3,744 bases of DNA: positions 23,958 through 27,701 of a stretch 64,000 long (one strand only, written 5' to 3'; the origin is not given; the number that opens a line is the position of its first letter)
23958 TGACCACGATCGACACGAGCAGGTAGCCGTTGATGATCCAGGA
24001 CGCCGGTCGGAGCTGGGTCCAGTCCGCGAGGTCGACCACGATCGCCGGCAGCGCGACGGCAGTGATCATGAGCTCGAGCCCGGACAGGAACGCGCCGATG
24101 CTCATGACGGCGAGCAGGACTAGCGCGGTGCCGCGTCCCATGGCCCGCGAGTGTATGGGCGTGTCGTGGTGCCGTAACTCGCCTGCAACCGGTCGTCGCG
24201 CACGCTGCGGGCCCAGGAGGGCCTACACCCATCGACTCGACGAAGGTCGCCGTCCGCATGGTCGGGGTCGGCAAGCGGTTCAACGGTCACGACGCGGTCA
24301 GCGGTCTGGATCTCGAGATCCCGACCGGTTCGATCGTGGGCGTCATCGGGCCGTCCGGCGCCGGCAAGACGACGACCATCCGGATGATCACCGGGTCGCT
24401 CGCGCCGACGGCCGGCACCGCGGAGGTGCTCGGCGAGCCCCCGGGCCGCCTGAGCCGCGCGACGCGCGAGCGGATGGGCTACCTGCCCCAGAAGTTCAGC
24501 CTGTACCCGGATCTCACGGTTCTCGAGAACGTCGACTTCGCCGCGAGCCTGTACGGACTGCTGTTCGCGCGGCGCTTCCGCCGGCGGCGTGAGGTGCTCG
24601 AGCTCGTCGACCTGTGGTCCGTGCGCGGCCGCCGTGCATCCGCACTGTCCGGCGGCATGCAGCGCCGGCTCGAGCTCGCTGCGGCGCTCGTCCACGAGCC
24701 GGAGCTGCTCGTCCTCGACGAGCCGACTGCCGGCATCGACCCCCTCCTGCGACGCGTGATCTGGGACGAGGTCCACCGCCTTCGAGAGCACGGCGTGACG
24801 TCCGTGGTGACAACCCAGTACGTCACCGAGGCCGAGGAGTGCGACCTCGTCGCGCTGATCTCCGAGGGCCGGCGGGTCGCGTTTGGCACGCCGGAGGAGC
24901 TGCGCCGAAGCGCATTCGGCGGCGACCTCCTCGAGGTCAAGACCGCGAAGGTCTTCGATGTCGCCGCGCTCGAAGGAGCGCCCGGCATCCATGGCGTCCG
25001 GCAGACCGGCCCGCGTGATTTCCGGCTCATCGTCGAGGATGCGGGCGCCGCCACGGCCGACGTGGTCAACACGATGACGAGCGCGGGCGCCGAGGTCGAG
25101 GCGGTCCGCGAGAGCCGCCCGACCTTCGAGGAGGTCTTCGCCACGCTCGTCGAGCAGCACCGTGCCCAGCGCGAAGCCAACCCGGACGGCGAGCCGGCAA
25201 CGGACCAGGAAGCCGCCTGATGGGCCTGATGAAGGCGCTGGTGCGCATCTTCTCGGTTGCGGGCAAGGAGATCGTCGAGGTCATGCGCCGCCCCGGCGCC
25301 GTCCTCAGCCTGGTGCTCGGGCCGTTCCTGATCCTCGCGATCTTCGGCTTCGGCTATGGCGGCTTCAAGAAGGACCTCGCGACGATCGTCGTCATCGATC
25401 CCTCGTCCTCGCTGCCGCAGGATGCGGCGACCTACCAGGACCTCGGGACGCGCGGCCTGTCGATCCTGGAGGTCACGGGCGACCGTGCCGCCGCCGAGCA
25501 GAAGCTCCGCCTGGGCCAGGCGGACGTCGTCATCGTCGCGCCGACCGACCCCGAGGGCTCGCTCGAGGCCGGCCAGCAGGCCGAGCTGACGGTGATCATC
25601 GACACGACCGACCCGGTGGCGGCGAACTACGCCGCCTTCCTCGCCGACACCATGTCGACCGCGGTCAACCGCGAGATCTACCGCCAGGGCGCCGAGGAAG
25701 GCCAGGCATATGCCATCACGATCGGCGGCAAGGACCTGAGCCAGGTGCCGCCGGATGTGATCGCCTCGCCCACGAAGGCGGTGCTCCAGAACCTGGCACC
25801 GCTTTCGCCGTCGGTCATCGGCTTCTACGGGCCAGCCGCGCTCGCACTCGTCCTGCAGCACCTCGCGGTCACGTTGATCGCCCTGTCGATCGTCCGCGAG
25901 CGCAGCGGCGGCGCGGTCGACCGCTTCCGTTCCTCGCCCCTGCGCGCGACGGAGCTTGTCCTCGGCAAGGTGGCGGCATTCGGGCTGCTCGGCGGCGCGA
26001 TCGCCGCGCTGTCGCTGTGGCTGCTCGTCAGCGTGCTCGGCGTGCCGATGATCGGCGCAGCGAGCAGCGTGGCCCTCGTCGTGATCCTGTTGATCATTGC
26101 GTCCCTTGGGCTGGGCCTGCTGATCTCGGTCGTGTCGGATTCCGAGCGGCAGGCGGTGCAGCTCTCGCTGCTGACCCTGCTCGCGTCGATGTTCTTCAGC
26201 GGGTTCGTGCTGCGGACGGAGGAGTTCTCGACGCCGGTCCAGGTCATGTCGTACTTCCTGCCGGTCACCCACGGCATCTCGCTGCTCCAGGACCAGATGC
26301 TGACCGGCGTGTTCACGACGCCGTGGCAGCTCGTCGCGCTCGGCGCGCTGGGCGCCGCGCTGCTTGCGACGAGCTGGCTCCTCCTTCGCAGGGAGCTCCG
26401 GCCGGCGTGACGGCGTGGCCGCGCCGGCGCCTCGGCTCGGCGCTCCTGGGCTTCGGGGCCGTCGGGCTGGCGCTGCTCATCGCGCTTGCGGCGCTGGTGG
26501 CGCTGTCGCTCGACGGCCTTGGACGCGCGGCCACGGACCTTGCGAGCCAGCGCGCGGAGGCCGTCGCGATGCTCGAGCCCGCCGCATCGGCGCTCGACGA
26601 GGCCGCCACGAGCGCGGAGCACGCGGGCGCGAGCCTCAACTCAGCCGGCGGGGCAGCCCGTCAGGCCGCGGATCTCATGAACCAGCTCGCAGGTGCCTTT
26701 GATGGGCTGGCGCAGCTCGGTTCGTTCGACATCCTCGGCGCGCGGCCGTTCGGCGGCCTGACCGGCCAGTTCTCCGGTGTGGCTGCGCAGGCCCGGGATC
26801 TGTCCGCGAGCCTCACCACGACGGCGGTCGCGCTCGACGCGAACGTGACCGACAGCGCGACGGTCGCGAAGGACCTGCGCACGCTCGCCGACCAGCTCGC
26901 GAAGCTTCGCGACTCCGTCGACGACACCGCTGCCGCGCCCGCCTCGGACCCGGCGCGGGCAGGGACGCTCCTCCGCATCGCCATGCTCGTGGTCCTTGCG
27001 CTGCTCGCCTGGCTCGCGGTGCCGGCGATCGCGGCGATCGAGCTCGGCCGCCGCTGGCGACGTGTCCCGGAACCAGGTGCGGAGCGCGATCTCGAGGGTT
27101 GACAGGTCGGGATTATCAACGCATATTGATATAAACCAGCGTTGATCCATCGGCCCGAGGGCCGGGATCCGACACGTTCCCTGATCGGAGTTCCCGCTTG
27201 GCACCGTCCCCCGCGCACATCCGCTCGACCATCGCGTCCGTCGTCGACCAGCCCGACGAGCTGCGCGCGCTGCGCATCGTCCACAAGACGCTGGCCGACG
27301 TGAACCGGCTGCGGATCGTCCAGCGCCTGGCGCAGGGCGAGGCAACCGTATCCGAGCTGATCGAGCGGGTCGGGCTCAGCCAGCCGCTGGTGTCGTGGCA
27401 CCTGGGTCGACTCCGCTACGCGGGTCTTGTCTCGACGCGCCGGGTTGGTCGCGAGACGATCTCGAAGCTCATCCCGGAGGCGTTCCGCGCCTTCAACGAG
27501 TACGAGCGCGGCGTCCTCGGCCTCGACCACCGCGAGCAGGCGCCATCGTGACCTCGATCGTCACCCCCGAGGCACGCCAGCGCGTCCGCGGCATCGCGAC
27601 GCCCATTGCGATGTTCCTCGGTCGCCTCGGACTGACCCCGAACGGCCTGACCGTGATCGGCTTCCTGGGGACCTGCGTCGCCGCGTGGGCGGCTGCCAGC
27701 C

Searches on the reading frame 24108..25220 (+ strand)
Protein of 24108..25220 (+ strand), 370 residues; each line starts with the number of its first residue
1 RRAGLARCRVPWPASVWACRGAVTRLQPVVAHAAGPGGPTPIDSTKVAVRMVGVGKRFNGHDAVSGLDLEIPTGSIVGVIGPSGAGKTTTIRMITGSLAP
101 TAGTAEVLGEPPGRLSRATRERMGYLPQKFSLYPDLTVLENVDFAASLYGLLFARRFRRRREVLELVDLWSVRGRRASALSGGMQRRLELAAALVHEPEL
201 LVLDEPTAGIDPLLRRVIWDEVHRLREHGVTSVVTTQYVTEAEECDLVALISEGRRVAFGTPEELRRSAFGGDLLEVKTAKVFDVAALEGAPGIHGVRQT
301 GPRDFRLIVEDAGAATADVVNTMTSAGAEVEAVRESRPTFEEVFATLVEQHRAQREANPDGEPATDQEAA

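Call 20: search_protein_families(library=pfam, proteins=[window:24108-25220:+], max_evalue=0.001)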
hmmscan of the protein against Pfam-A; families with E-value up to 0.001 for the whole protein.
window:24108-25220:+ (370 aa): 3 families
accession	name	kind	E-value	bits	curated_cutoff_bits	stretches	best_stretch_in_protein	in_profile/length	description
PF00005.33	ABC_tran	-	8.5e-32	111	25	1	65-208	2-137/137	ABC transporter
PF13732.12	DrrA1-3_C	-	7e-09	36.7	27.4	1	260-347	1-80/81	ATP-binding protein DrrA1-3-like, C-terminal domain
PF13304.12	AAA_21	-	2.1e-07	31.7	27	1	174-223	232-284/304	AAA domain, putative AbiEii toxin, Type IV TA system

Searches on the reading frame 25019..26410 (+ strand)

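Call 20: search_protein_families(library=pfam, proteins=[window:25019-26410:+], max_evalue=0.001)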
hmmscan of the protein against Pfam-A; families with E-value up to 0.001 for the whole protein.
window:25019-26410:+ (463 aa): 3 families
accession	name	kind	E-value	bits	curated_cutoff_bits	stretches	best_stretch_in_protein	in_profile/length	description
PF12698.13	ABC2_membrane_3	-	3.3e-34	119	31.6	1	97-453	6-346/347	ABC-2 family transporter protein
PF01061.29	ABC2_membrane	-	3.5e-21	76.2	26.9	1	271-426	51-209/211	ABC-2 type transporter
PF12679.13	ABC2_membrane_2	-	3.3e-09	36.8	27.2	1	185-450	72-272/283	ABC-2 family transporter protein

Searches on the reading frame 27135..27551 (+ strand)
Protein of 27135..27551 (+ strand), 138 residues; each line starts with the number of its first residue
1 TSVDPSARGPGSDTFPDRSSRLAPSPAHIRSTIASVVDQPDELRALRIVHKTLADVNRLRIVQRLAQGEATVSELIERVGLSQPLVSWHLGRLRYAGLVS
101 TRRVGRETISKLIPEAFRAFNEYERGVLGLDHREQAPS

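Call 20: search_protein_families(library=pfam, proteins=[window:27135-27551:+], max_evalue=0.001)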
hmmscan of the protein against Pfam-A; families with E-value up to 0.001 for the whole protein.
window:27135-27551:+ (138 aa): 8 families
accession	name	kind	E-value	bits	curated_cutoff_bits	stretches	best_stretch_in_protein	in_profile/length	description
PF01022.26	HTH_5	-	2.1e-13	50.3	22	1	55-100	1-46/47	Bacterial regulatory protein, arsR family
PF12840.13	HTH_20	-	2e-09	37.7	27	1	53-101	1-50/51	Helix-turn-helix domain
PF13412.12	HTH_24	-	1.9e-06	27.8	21.9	1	58-99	5-47/48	Winged helix-turn-helix DNA-binding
PF24034.1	DUF7343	-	0.0001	22.5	27.6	1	60-108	7-57/62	Domain of unknown function (DUF7343)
PF12802.13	MarR_2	-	0.00028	21.4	27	1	62-104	11-55/61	MarR family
PF13518.12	HTH_28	-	0.00067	20.1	25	0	58-91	2-34/52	Helix-turn-helix domain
PF01978.25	TrmB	-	0.00072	19.8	25.6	0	65-105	18-58/68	Sugar-specific transcriptional regulator TrmB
PF21476.4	PF0610-like_N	-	0.00098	19.8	33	0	58-91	3-36/50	PF0610-like, N-terminal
